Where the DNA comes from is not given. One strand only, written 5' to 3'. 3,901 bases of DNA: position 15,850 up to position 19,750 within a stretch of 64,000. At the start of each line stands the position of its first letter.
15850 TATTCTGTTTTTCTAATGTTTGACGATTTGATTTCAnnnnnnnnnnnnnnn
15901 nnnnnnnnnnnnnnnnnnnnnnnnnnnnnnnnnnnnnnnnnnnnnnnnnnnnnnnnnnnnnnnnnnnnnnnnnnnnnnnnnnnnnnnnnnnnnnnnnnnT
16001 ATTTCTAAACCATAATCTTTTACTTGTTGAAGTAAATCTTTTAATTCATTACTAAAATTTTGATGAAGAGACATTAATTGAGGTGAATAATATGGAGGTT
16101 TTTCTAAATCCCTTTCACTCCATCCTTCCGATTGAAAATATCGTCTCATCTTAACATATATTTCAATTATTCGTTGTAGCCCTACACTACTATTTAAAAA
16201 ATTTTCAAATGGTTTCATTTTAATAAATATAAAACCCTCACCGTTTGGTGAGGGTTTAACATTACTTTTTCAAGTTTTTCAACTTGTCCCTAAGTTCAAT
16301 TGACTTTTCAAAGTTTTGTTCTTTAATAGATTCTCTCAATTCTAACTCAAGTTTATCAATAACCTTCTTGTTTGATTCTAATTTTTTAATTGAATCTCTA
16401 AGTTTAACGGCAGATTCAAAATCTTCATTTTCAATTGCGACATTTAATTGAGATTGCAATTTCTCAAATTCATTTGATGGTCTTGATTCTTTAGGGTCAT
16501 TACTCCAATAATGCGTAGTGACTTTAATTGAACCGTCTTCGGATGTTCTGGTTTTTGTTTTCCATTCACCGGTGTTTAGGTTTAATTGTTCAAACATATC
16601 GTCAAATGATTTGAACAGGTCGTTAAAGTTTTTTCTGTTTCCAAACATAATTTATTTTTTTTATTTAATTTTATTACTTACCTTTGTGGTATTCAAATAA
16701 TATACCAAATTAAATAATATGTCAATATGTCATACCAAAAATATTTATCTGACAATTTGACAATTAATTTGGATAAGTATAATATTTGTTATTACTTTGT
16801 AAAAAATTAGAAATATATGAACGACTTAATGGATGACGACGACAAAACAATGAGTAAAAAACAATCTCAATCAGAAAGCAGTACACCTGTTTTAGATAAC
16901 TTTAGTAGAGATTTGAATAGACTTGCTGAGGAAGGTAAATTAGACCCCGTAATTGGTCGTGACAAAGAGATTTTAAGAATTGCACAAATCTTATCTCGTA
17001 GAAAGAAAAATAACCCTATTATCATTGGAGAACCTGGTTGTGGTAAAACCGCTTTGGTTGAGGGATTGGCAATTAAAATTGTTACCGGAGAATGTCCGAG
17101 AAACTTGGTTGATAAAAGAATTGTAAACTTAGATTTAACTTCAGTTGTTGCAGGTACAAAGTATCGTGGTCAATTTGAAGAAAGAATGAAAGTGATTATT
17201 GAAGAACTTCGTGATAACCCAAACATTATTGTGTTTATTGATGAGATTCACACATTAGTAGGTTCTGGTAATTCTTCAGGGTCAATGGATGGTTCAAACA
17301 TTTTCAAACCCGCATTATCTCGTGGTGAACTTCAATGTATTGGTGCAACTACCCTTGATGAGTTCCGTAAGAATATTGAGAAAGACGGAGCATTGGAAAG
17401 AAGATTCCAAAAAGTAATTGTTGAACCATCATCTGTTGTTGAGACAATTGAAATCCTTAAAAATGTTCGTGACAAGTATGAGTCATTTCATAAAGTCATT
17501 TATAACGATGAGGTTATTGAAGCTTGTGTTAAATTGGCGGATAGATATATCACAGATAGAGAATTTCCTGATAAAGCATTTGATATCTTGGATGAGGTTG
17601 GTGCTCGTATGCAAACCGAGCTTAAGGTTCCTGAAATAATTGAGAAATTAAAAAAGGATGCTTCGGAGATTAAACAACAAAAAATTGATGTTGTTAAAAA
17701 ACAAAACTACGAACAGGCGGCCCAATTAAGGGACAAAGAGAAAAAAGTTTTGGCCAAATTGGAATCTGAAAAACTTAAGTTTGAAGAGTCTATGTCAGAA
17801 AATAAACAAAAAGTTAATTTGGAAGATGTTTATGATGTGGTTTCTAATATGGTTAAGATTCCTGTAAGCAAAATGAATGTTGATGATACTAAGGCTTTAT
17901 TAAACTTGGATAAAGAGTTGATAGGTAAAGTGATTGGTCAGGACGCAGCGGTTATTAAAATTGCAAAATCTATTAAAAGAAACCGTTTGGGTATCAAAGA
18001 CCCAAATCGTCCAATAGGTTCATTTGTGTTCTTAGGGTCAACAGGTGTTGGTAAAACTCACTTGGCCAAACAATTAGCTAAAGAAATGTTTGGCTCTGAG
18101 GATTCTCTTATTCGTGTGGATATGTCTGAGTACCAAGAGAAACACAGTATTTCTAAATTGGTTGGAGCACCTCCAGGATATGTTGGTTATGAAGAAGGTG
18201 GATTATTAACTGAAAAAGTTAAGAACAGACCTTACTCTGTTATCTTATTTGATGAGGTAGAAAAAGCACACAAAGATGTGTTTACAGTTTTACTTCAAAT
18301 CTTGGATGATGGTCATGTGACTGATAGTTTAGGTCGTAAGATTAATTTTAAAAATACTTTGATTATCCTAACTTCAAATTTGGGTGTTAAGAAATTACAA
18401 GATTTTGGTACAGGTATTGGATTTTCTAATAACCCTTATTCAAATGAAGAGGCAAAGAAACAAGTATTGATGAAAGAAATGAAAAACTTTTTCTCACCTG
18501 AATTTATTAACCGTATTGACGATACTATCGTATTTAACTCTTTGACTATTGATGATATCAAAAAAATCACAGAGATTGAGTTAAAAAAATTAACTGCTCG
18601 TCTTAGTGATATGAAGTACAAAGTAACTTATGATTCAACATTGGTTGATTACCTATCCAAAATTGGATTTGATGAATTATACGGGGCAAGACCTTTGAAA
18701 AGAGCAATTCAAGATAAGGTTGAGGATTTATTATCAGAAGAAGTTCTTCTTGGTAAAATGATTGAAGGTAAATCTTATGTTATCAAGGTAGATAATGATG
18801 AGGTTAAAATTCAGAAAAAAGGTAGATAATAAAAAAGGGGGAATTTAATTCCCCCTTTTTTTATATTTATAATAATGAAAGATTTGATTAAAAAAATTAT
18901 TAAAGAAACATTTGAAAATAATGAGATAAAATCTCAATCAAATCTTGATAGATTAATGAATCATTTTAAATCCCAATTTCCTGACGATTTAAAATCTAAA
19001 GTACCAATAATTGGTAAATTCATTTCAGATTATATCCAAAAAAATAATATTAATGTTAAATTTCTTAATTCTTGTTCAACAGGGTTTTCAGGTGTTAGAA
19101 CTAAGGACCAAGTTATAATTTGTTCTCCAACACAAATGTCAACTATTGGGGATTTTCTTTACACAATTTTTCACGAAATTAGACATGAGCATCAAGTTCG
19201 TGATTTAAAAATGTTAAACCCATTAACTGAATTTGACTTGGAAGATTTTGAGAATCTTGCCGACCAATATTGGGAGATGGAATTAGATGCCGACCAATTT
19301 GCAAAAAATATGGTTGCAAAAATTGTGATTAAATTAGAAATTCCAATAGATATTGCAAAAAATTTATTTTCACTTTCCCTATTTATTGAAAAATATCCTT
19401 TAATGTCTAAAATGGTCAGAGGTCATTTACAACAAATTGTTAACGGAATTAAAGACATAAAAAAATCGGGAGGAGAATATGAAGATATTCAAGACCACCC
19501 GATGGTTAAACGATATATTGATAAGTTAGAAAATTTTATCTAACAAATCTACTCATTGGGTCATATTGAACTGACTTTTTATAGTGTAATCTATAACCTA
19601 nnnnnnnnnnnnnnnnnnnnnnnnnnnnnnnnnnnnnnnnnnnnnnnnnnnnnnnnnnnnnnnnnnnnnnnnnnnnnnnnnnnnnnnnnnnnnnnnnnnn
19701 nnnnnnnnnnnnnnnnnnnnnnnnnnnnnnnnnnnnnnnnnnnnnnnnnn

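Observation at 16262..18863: Phage-borne ClpC-type unfoldase without N-domain, paired with a divergently encoded double-UVR protein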

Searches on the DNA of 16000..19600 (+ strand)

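Call 6: search_dna_similar(query=window:16000-19600:+, collection=phages, mode=near, max_rows=20)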
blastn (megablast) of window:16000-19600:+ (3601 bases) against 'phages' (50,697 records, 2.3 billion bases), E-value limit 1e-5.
No match.
